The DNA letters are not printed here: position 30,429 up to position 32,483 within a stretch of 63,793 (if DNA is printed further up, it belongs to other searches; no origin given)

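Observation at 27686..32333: kaiC-kaiB operon without kaiA, translationally coupled to a PAS/GGDEF*/EAL protein: a timer wired to c-di-GMP?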

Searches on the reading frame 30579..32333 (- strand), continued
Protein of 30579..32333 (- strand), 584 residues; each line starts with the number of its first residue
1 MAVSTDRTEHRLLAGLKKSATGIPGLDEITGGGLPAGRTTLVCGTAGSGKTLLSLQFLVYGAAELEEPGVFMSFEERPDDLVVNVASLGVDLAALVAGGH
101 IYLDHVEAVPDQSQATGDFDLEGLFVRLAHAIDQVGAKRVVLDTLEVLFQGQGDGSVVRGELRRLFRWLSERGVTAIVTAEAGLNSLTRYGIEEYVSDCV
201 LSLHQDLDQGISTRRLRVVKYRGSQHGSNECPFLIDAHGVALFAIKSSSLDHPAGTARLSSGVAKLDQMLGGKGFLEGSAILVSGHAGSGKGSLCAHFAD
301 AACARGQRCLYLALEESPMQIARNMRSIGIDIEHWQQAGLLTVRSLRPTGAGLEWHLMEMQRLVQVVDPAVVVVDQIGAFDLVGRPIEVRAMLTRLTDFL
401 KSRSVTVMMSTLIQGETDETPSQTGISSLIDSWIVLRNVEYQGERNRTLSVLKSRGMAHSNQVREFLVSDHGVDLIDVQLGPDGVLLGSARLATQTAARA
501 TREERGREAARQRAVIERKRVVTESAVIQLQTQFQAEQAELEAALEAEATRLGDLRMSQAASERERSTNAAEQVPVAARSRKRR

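Call 11: find_homologous_proteins(query=window:30579-32333:-, max_evalue=1e-30)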
Query window:30579-32333:- (584 aa): 8000 proteins with E <= 1e-30 among 8000 candidates; the best 120 are listed.
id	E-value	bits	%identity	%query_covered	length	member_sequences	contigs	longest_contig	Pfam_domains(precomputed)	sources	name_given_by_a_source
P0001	0.0e+0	1253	99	100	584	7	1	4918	PF06745.20,PF03796.22,PF05625.18,PF23442.2,PF13401.13,PF00154.28,PF13481.13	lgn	-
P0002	0.0e+0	1106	88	100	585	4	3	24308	PF06745.20,PF03796.22,PF05625.18,PF23442.2,PF00154.28,PF13481.13,PF13191.13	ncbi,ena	-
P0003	4.5e-189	648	55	96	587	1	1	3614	PF06745.20,PF03796.22,PF00154.28,PF13481.13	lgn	-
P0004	1.6e-188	646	55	93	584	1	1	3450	PF13173.13,PF06745.20,PF03796.22,PF23442.2,PF00004.36,PF13401.13,PF00154.28,PF01637.25,PF13191.13,PF24883.3,PF05729.19,PF13481.13,PF20720.4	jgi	jgi:circadian clock protein KaiC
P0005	3.1e-188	645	54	99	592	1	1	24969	PF06745.20,PF03796.22,PF23442.2,PF00004.36,PF13401.13,PF00154.28,PF13191.13,PF01695.24,PF24883.3,PF05729.19,PF13481.13,PF20720.4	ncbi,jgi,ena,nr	ncbi:MAG TPA: circadian clock protein KaiC [Phycisphaerales bacterium]|nr:circadian clock protein Ka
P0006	1.6e-187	643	55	97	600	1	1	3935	PF06745.20,PF03796.22,PF24883.3,PF05729.19,PF23442.2,PF13401.13,PF00154.28,PF13481.13,PF20720.4,PF13191.13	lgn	-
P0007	1.9e-187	642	54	95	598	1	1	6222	PF06745.20,PF03796.22,PF23442.2,PF13401.13,PF00154.28,PF13481.13,PF13191.13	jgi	jgi:circadian clock protein KaiC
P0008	2.5e-187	642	53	96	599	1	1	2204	PF06745.20,PF03796.22,PF14417.13,PF23442.2,PF13401.13,PF00154.28,PF13481.13,PF13191.13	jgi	jgi:circadian clock protein KaiC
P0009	2.5e-187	642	53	92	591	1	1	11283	PF06745.20,PF03796.22,PF24883.3,PF23442.2,PF13401.13,PF00154.28,PF13481.13,PF13191.13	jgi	jgi:circadian clock protein KaiC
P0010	2.9e-187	642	53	92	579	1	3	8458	PF06745.20,PF03796.22,PF24883.3,PF23442.2,PF13401.13,PF00154.28,PF13481.13,PF13191.13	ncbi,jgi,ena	-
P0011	3.2e-187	642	54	95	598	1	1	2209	PF06745.20,PF03796.22,PF23442.2,PF13401.13,PF00154.28,PF13481.13,PF13191.13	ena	-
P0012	4.9e-187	641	55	97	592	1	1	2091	PF06745.20,PF03796.22,PF24883.3,PF05729.19,PF23442.2,PF00004.36,PF13401.13,PF00154.28,PF13481.13,PF20720.4,PF13191.13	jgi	jgi:circadian clock protein KaiC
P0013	8.0e-187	640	55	92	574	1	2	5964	PF06745.20,PF03796.22,PF23442.2,PF00004.36,PF13401.13,PF00154.28,PF13191.13,PF24883.3,PF12775.14,PF05729.19,PF13481.13,PF20720.4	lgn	-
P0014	9.8e-187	640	54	95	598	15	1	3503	PF06745.20,PF03796.22,PF14417.13,PF23442.2,PF13401.13,PF00154.28,PF13481.13,PF13191.13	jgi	jgi:circadian clock protein KaiC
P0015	1.4e-186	640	53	95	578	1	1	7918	PF06745.20,PF03796.22,PF24883.3,PF05729.19,PF23442.2,PF13401.13,PF00154.28,PF13481.13,PF20720.4,PF13191.13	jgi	jgi:circadian clock protein KaiC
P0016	1.7e-186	639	57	88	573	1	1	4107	PF06745.20,PF03796.22,PF24883.3,PF05729.19,PF23442.2,PF13401.13,PF09848.16,PF00154.28,PF13481.13,PF20720.4,PF13191.13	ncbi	-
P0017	2.2e-186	639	55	92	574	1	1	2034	PF06745.20,PF03796.22,PF23442.2,PF00004.36,PF13401.13,PF00154.28,PF13191.13,PF24883.3,PF12775.14,PF05729.19,PF13481.13,PF20720.4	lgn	-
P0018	2.3e-186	639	53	94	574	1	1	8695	PF06745.20,PF03796.22,PF23442.2,PF00004.36,PF13401.13,PF00154.28,PF07728.21,PF13191.13,PF24883.3,PF12775.14,PF05729.19,PF13481.13,PF20720.4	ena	-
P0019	2.3e-186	639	52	94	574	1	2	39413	PF06745.20,PF03796.22,PF23442.2,PF00004.36,PF13401.13,PF00154.28,PF07728.21,PF13191.13,PF24883.3,PF12775.14,PF05729.19,PF13481.13,PF20720.4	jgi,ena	-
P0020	3.3e-186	638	53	95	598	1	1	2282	PF06745.20,PF03796.22,PF14417.13,PF23442.2,PF13401.13,PF00154.28,PF13481.13,PF13191.13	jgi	jgi:circadian clock protein KaiC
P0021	3.5e-186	638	55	92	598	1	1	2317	PF06745.20,PF03796.22,PF24883.3,PF23442.2,PF13401.13,PF00154.28,PF13481.13,PF13191.13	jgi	-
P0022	3.9e-186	638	55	95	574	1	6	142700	PF06745.20,PF03796.22,PF13604.13,PF13245.13,PF23442.2,PF00004.36,PF13401.13,PF00154.28,PF13191.13,PF24883.3,PF13521.13,PF13481.13,PF20720.4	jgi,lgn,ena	jgi:circadian clock protein KaiC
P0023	4.2e-186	638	55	92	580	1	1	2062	PF06745.20,PF03796.22,PF05625.18,PF23442.2,PF13401.13,PF00154.28,PF13481.13,PF13191.13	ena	-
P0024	5.8e-186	638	52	95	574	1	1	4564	PF06745.20,PF03796.22,PF23442.2,PF00004.36,PF13401.13,PF00154.28,PF07728.21,PF13191.13,PF24883.3,PF12775.14,PF05729.19,PF13481.13,PF20720.4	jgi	-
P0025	1.0e-185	637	54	92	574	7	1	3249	PF06745.20,PF03796.22,PF23442.2,PF00004.36,PF13401.13,PF00154.28,PF13191.13,PF24883.3,PF12775.14,PF05729.19,PF13481.13,PF20720.4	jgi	jgi:circadian clock protein KaiC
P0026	1.1e-185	637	54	97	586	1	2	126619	PF06745.20,PF03796.22,PF24883.3,PF05729.19,PF23442.2,PF13401.13,PF00154.28,PF13481.13,PF13191.13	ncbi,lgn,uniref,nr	ncbi:circadian clock protein KaiC [Pelotalea chapellei]|uniref:Circadian clock protein KaiC n=1 Tax=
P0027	1.4e-185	636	56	89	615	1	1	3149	PF06745.20,PF03796.22,PF24883.3,PF23442.2,PF13401.13,PF00154.28,PF13481.13,PF13191.13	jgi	jgi:circadian clock protein KaiC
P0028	1.4e-185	636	53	97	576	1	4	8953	PF06745.20,PF03796.22,PF24883.3,PF05729.19,PF23442.2,PF13401.13,PF00154.28,PF13481.13,PF20720.4,PF13191.13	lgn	-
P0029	1.4e-185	636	52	100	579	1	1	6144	PF06745.20,PF03796.22,PF14417.13,PF24883.3,PF23442.2,PF13401.13,PF00154.28,PF13481.13,PF20720.4,PF13191.13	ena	-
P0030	1.6e-185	636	52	97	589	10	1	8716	PF06745.20,PF03796.22,PF24883.3,PF05729.19,PF23442.2,PF13401.13,PF00154.28,PF13481.13,PF20720.4,PF13191.13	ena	-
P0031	1.6e-185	636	54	97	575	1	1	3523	PF06745.20,PF03796.22,PF14417.13,PF24883.3,PF23442.2,PF13401.13,PF00154.28,PF13481.13,PF20720.4,PF13191.13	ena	-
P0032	1.6e-185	636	54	97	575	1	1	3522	PF06745.20,PF03796.22,PF14417.13,PF24883.3,PF23442.2,PF13401.13,PF00154.28,PF13481.13,PF20720.4,PF13191.13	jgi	-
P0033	1.6e-185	636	52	95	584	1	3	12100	PF06745.20,PF03796.22,PF24883.3,PF05729.19,PF23442.2,PF13401.13,PF00154.28,PF13481.13,PF20720.4,PF13191.13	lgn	-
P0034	1.7e-185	636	55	92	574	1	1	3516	PF06745.20,PF03796.22,PF23442.2,PF13401.13,PF09848.16,PF00154.28,PF13481.13,PF13191.13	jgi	jgi:circadian clock protein KaiC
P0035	2.0e-185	636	56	91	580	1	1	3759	PF06745.20,PF03796.22,PF14417.13,PF24883.3,PF23442.2,PF13401.13,PF13238.13,PF00154.28,PF13481.13,PF13191.13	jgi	jgi:circadian clock protein KaiC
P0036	2.3e-185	636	53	97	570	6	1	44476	PF06745.20,PF03796.22,PF23442.2,PF13401.13,PF09848.16,PF00154.28,PF13481.13,PF13191.13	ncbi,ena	-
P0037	2.4e-185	636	55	92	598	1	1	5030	PF06745.20,PF03796.22,PF24883.3,PF23442.2,PF13401.13,PF00154.28,PF13481.13,PF13191.13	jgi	jgi:circadian clock protein KaiC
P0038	2.7e-185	635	54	97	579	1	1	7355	PF06745.20,PF03796.22,PF14417.13,PF24883.3,PF23442.2,PF13401.13,PF00154.28,PF13481.13,PF20720.4,PF13191.13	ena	-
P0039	3.4e-185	635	55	91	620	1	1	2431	PF06745.20,PF03796.22,PF24883.3,PF05729.19,PF23442.2,PF00004.36,PF13401.13,PF00154.28,PF13481.13,PF13191.13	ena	-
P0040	3.4e-185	635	55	92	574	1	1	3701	PF06745.20,PF03796.22,PF23442.2,PF13401.13,PF09848.16,PF00154.28,PF13481.13,PF13191.13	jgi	jgi:circadian clock protein KaiC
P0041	4.5e-185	635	55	92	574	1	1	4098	PF06745.20,PF03796.22,PF23442.2,PF13401.13,PF00154.28,PF13481.13,PF13191.13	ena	-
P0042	4.9e-185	635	53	97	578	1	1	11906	PF06745.20,PF03796.22,PF24883.3,PF05729.19,PF23442.2,PF00004.36,PF13401.13,PF00154.28,PF13481.13,PF20720.4,PF13191.13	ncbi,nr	ncbi:MAG: circadian clock protein KaiC [Rhodoferax sp.]|nr:circadian clock protein KaiC [Rhodoferax 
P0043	5.1e-185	634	54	95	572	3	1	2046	PF06745.20,PF03796.22,PF24883.3,PF23442.2,PF13401.13,PF00154.28,PF13481.13,PF13191.13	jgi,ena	jgi:circadian clock protein KaiC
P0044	6.1e-185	634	55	90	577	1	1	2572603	PF06745.20,PF03796.22,PF23442.2,PF13401.13,PF00154.28,PF13481.13,PF13191.13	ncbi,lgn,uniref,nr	ncbi:circadian clock protein KaiC [Ferrigenium kumadai]|uniref:non-specific serine/threonine protein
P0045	6.8e-185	634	55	94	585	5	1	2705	PF06745.20,PF03796.22,PF23442.2,PF13401.13,PF00154.28,PF13481.13,PF13191.13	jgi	jgi:circadian clock protein KaiC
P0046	8.1e-185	634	55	92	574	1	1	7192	PF06745.20,PF03796.22,PF23442.2,PF13401.13,PF00154.28,PF13481.13,PF13191.13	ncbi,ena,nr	ncbi:MAG TPA: circadian clock protein KaiC [Thermodesulfobacteriota bacterium]|nr:circadian clock pr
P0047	9.4e-185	634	52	95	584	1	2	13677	PF06745.20,PF03796.22,PF24883.3,PF05729.19,PF23442.2,PF13401.13,PF00154.28,PF13481.13,PF20720.4,PF13191.13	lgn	-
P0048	1.0e-184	634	54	96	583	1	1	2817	PF06745.20,PF03796.22,PF23442.2,PF13401.13,PF00154.28,PF13481.13,PF13191.13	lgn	-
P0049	1.0e-184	633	54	97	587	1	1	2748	PF06745.20,PF03796.22,PF24883.3,PF23442.2,PF13401.13,PF00154.28,PF13481.13,PF13191.13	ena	-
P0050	1.1e-184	633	55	92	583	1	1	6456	PF06745.20,PF03796.22,PF05625.18,PF05729.19,PF23442.2,PF00004.36,PF13401.13,PF00154.28,PF13481.13,PF13191.13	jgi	jgi:circadian clock protein KaiC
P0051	1.1e-184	633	55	89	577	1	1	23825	PF06745.20,PF03796.22,PF23442.2,PF13401.13,PF00154.28,PF13481.13,PF13191.13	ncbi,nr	ncbi:MAG TPA: circadian clock protein KaiC [Gallionella sp.]|nr:circadian clock protein KaiC [Gallio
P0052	1.2e-184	633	55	95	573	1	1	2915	PF06745.20,PF03796.22,PF23442.2,PF13401.13,PF00154.28,PF13481.13,PF13191.13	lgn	-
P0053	1.2e-184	633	54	94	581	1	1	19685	PF06745.20,PF03796.22,PF23442.2,PF13401.13,PF09848.16,PF00154.28,PF13481.13,PF13191.13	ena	-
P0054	1.4e-184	633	52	95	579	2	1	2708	PF06745.20,PF07088.17,PF03796.22,PF24883.3,PF23442.2,PF13401.13,PF00154.28,PF13481.13,PF20720.4,PF13191.13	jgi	jgi:circadian clock protein KaiC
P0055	1.4e-184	633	53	95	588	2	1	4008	PF06745.20,PF13479.13,PF03796.22,PF24883.3,PF23442.2,PF13401.13,PF00154.28,PF13481.13,PF13191.13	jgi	-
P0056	1.5e-184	633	55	93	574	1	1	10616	PF06745.20,PF03796.22,PF23442.2,PF13401.13,PF09848.16,PF00154.28,PF13481.13,PF13191.13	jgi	-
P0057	1.7e-184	633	54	95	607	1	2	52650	PF06745.20,PF03796.22,PF05625.18,PF23442.2,PF13401.13,PF00154.28,PF13481.13,PF13191.13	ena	-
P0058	2.0e-184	633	52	94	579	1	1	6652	PF06745.20,PF07088.17,PF03796.22,PF24883.3,PF23442.2,PF13401.13,PF00154.28,PF13481.13,PF20720.4,PF13191.13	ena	-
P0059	2.2e-184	632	55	96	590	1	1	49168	PF06745.20,PF03796.22,PF23442.2,PF00004.36,PF13401.13,PF00154.28,PF01637.25,PF13191.13,PF24883.3,PF05729.19,PF13481.13,PF20720.4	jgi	jgi:circadian clock protein KaiC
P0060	2.3e-184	632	51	94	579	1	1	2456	PF06745.20,PF07088.17,PF03796.22,PF24883.3,PF23442.2,PF13401.13,PF00154.28,PF13481.13,PF20720.4,PF13191.13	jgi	jgi:circadian clock protein KaiC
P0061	2.5e-184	632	53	95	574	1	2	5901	PF06745.20,PF03796.22,PF14417.13,PF24883.3,PF23442.2,PF13401.13,PF00154.28,PF13481.13,PF13191.13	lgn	-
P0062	2.6e-184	632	53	96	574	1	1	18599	PF06745.20,PF03796.22,PF24883.3,PF12775.14,PF23442.2,PF00004.36,PF13401.13,PF00154.28,PF13481.13,PF20720.4,PF13191.13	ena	-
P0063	2.9e-184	632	53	97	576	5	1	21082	PF06745.20,PF03796.22,PF24883.3,PF05729.19,PF23442.2,PF13401.13,PF00154.28,PF13481.13,PF20720.4,PF13191.13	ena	-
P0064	2.9e-184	632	55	94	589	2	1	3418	PF06745.20,PF03796.22,PF24883.3,PF05729.19,PF23442.2,PF13401.13,PF00154.28,PF13481.13,PF13191.13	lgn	-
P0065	2.9e-184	632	53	95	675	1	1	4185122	PF07689.19,PF06745.20,PF03796.22,PF23442.2,PF00154.28,PF13481.13,PF20720.4,PF13191.13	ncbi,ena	-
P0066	3.0e-184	632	53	95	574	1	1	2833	PF06745.20,PF03796.22,PF14417.13,PF24883.3,PF23442.2,PF13401.13,PF00154.28,PF13481.13,PF13191.13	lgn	-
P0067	3.2e-184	632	54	92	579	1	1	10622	PF06745.20,PF03796.22,PF14417.13,PF24883.3,PF23442.2,PF13401.13,PF00154.28,PF13481.13,PF13191.13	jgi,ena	jgi:circadian clock protein KaiC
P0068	3.2e-184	632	52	97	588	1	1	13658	PF06745.20,PF13479.13,PF03796.22,PF24883.3,PF05729.19,PF23442.2,PF13401.13,PF00154.28,PF13481.13,PF13191.13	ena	-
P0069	3.3e-184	632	53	94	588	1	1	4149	PF06745.20,PF13479.13,PF03796.22,PF24883.3,PF05625.18,PF23442.2,PF13401.13,PF00154.28,PF13481.13,PF13191.13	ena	-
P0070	3.4e-184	632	56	88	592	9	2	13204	PF06745.20,PF13479.13,PF03796.22,PF05729.19,PF23442.2,PF13401.13,PF00154.28,PF13481.13,PF13191.13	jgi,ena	jgi:circadian clock protein KaiC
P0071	3.6e-184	632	52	97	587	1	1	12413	PF06745.20,PF13479.13,PF03796.22,PF23442.2,PF13401.13,PF00154.28,PF13481.13,PF13191.13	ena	-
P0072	3.6e-184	632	53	95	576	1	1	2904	PF06745.20,PF03796.22,PF23442.2,PF13401.13,PF00154.28,PF13481.13,PF13191.13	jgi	jgi:circadian clock protein KaiC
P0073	3.7e-184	632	54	93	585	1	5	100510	PF06745.20,PF03796.22,PF23442.2,PF00004.36,PF13401.13,PF00154.28,PF13191.13,PF13479.13,PF24883.3,PF12775.14,PF13481.13,PF20720.4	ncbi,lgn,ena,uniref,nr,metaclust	ncbi:MAG: circadian clock protein KaiC [Candidatus Methanoperedens nitroreducens]|uniref:non-specifi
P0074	3.7e-184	632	53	97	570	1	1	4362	PF06745.20,PF03796.22,PF12775.14,PF23442.2,PF13401.13,PF00154.28,PF13481.13,PF20720.4,PF13191.13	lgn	-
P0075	5.3e-184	631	54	96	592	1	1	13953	PF06745.20,PF03796.22,PF24883.3,PF23442.2,PF13401.13,PF00154.28,PF13481.13,PF13191.13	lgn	-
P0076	5.8e-184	631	54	96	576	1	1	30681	PF06745.20,PF03796.22,PF24883.3,PF05625.18,PF05729.19,PF23442.2,PF13401.13,PF00154.28,PF13481.13,PF20720.4,PF13191.13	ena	-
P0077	5.9e-184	631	55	90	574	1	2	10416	PF06745.20,PF03796.22,PF23442.2,PF13401.13,PF09848.16,PF00154.28,PF13481.13,PF13191.13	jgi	jgi:circadian clock protein KaiC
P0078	6.2e-184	631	53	96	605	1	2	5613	PF06745.20,PF03796.22,PF24883.3,PF23442.2,PF13401.13,PF00154.28,PF13481.13,PF20720.4,PF13191.13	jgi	jgi:circadian clock protein KaiC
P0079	6.6e-184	631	55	92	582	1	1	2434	PF06745.20,PF03796.22,PF14417.13,PF05729.19,PF23442.2,PF13401.13,PF00154.28,PF13481.13,PF20720.4,PF13191.13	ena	-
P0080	8.5e-184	630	54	94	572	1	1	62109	PF06745.20,PF03796.22,PF05625.18,PF05729.19,PF23442.2,PF13401.13,PF00154.28,PF13481.13,PF20720.4,PF13191.13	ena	-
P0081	9.3e-184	630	55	92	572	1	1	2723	PF06745.20,PF03796.22,PF05729.19,PF23442.2,PF13401.13,PF00154.28,PF13481.13,PF20720.4,PF13191.13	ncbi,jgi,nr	ncbi:MAG: circadian clock protein KaiC [Chloroflexi bacterium]|nr:MAG: circadian clock protein KaiC 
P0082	9.3e-184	630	53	97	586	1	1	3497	PF06745.20,PF03796.22,PF24883.3,PF23442.2,PF13401.13,PF00154.28,PF13481.13,PF13191.13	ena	-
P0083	9.6e-184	630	52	97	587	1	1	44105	PF06745.20,PF13479.13,PF03796.22,PF23442.2,PF13401.13,PF00154.28,PF13481.13,PF13191.13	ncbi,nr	ncbi:MAG TPA: circadian clock protein KaiC [Pyrinomonadaceae bacterium]|nr:circadian clock protein K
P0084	1.0e-183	630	53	95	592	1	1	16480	PF06745.20,PF03796.22,PF24883.3,PF23442.2,PF13401.13,PF00154.28,PF13481.13,PF13191.13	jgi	jgi:circadian clock protein KaiC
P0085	1.0e-183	630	55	92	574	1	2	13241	PF06745.20,PF03796.22,PF24883.3,PF05729.19,PF23442.2,PF13401.13,PF00154.28,PF13481.13,PF20720.4,PF13191.13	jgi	jgi:circadian clock protein KaiC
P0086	1.1e-183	630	52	97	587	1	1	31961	PF06745.20,PF03796.22,PF23442.2,PF00004.36,PF13401.13,PF00154.28,PF07728.21,PF13191.13,PF01695.24,PF13479.13,PF24883.3,PF05625.18,PF05729.19,PF13481.13,PF20720.4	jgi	jgi:circadian clock protein KaiC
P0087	1.1e-183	630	54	95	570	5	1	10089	PF06745.20,PF03796.22,PF23442.2,PF13401.13,PF09848.16,PF00154.28,PF13481.13,PF13191.13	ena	-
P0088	1.1e-183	630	54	96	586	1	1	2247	PF06745.20,PF00270.36,PF03796.22,PF24883.3,PF13245.13,PF05729.19,PF23442.2,PF13401.13,PF00154.28,PF13481.13,PF20720.4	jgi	jgi:circadian clock protein KaiC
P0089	1.1e-183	630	53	98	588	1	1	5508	PF06745.20,PF13479.13,PF03796.22,PF23442.2,PF13401.13,PF00154.28,PF13481.13,PF13191.13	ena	-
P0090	1.2e-183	630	54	95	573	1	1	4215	PF06745.20,PF03796.22,PF24883.3,PF23442.2,PF13401.13,PF00154.28,PF13481.13,PF13191.13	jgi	jgi:circadian clock protein KaiC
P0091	1.2e-183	630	53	95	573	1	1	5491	PF06745.20,PF03796.22,PF05729.19,PF23442.2,PF13401.13,PF09848.16,PF00154.28,PF13481.13,PF13191.13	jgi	jgi:circadian clock protein KaiC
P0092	1.2e-183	630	54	93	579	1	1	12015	PF06745.20,PF03796.22,PF14417.13,PF24883.3,PF23442.2,PF13401.13,PF13238.13,PF00154.28,PF13481.13,PF20720.4,PF13191.13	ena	-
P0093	1.4e-183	630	54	95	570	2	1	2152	PF06745.20,PF03796.22,PF05625.18,PF23442.2,PF13401.13,PF09848.16,PF00154.28,PF13481.13,PF13191.13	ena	-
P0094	1.4e-183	630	53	97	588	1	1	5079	PF06745.20,PF03796.22,PF24883.3,PF05729.19,PF23442.2,PF13401.13,PF00154.28,PF13481.13,PF20720.4,PF13191.13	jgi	jgi:circadian clock protein KaiC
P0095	1.5e-183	630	53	95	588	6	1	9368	PF06745.20,PF03796.22,PF24883.3,PF23442.2,PF13401.13,PF00154.28,PF13481.13,PF13191.13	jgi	-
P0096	1.5e-183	630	53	96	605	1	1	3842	PF06745.20,PF03796.22,PF24883.3,PF23442.2,PF13401.13,PF00154.28,PF13481.13,PF20720.4,PF13191.13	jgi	jgi:circadian clock protein KaiC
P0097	1.6e-183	630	52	98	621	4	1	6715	PF06745.20,PF03796.22,PF23442.2,PF00004.36,PF13401.13,PF00154.28,PF01637.25,PF13191.13,PF01695.24,PF24883.3,PF05729.19,PF13481.13,PF20720.4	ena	-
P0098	1.7e-183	629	54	97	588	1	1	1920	PF06745.20,PF03796.22,PF24883.3,PF23442.2,PF13401.13,PF00154.28,PF07728.21,PF13481.13,PF20720.4,PF13191.13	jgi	jgi:circadian clock protein KaiC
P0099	1.8e-183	629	53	97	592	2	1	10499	PF06745.20,PF03796.22,PF24883.3,PF23442.2,PF13401.13,PF00154.28,PF13481.13,PF13191.13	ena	-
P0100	1.8e-183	629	55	90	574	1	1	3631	PF06745.20,PF03796.22,PF23442.2,PF13401.13,PF09848.16,PF00154.28,PF13481.13,PF13191.13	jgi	jgi:circadian clock protein KaiC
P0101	1.8e-183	629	54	93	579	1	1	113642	PF06745.20,PF03796.22,PF24883.3,PF23442.2,PF13401.13,PF13238.13,PF00154.28,PF13481.13,PF20720.4,PF13191.13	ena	-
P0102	2.2e-183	629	56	91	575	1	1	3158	PF06745.20,PF03796.22,PF14417.13,PF24883.3,PF23442.2,PF13401.13,PF00154.28,PF13481.13,PF13191.13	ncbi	-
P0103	2.6e-183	629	54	94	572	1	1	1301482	PF06745.20,PF03796.22,PF05729.19,PF23442.2,PF13401.13,PF00154.28,PF13481.13,PF20720.4,PF13191.13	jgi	jgi:circadian clock protein KaiC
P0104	2.7e-183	629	52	96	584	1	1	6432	PF06745.20,PF00270.36,PF03796.22,PF23442.2,PF13401.13,PF00154.28,PF13481.13,PF20720.4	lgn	-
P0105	2.7e-183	629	53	93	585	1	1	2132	PF06745.20,PF00270.36,PF03796.22,PF24883.3,PF23442.2,PF00004.36,PF13401.13,PF00154.28,PF13481.13,PF13191.13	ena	-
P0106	2.8e-183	629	53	97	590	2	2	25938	PF06745.20,PF03796.22,PF24883.3,PF05625.18,PF23442.2,PF00004.36,PF13401.13,PF00154.28,PF13481.13,PF13191.13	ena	-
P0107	2.8e-183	629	55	89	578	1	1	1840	PF06745.20,PF13479.13,PF03796.22,PF05729.19,PF23442.2,PF13401.13,PF00154.28,PF13481.13,PF13191.13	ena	-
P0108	2.8e-183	629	54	93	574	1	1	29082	PF06745.20,PF03796.22,PF23442.2,PF13401.13,PF09848.16,PF00154.28,PF13481.13,PF13191.13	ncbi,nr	ncbi:MAG TPA: circadian clock protein KaiC [Thermodesulfobacteriota bacterium]|nr:circadian clock pr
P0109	3.0e-183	629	55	89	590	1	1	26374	PF06745.20,PF03796.22,PF24883.3,PF23442.2,PF13401.13,PF00154.28,PF13481.13,PF13191.13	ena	-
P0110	3.1e-183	629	56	94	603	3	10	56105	PF06745.20,PF03796.22,PF05625.18,PF05729.19,PF23442.2,PF13401.13,PF13238.13,PF00154.28,PF13481.13,PF13191.13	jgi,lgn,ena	-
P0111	3.1e-183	629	55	92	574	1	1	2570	PF06745.20,PF03796.22,PF05729.19,PF23442.2,PF13401.13,PF00154.28,PF13481.13,PF20720.4,PF13191.13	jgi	jgi:circadian clock protein KaiC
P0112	3.5e-183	628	53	95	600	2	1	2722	PF06745.20,PF03796.22,PF24883.3,PF23442.2,PF13401.13,PF00154.28,PF13481.13,PF13191.13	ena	-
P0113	3.8e-183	628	54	95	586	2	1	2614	PF06745.20,PF03796.22,PF23442.2,PF00154.28,PF13481.13,PF13191.13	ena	-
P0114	3.9e-183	628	54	93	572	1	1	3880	PF06745.20,PF03796.22,PF05729.19,PF23442.2,PF13401.13,PF00154.28,PF13481.13,PF20720.4,PF13191.13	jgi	jgi:circadian clock protein KaiC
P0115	3.9e-183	628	53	94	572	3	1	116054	PF06745.20,PF03796.22,PF24883.3,PF05729.19,PF23442.2,PF13401.13,PF00154.28,PF13481.13,PF13191.13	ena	-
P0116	4.2e-183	628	53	95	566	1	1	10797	PF06745.20,PF03796.22,PF24883.3,PF05729.19,PF23442.2,PF13401.13,PF00154.28,PF13481.13,PF20720.4,PF13191.13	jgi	jgi:circadian clock protein KaiC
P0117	4.4e-183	628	53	95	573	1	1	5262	PF06745.20,PF03796.22,PF13245.13,PF05729.19,PF23442.2,PF13401.13,PF09848.16,PF00154.28,PF13481.13,PF13191.13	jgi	jgi:circadian clock protein KaiC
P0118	4.5e-183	628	53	95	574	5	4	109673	PF06745.20,PF03796.22,PF24883.3,PF05729.19,PF23442.2,PF13401.13,PF00154.28,PF07728.21,PF13481.13,PF20720.4,PF13191.13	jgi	jgi:circadian clock protein KaiC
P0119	5.0e-183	628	54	92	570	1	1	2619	PF06745.20,PF03796.22,PF23442.2,PF13401.13,PF09848.16,PF00154.28,PF13481.13,PF13191.13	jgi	jgi:circadian clock protein KaiC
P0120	5.0e-183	628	55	90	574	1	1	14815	PF06745.20,PF03796.22,PF24883.3,PF05729.19,PF23442.2,PF13401.13,PF00154.28,PF13481.13,PF20720.4,PF13191.13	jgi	jgi:circadian clock protein KaiC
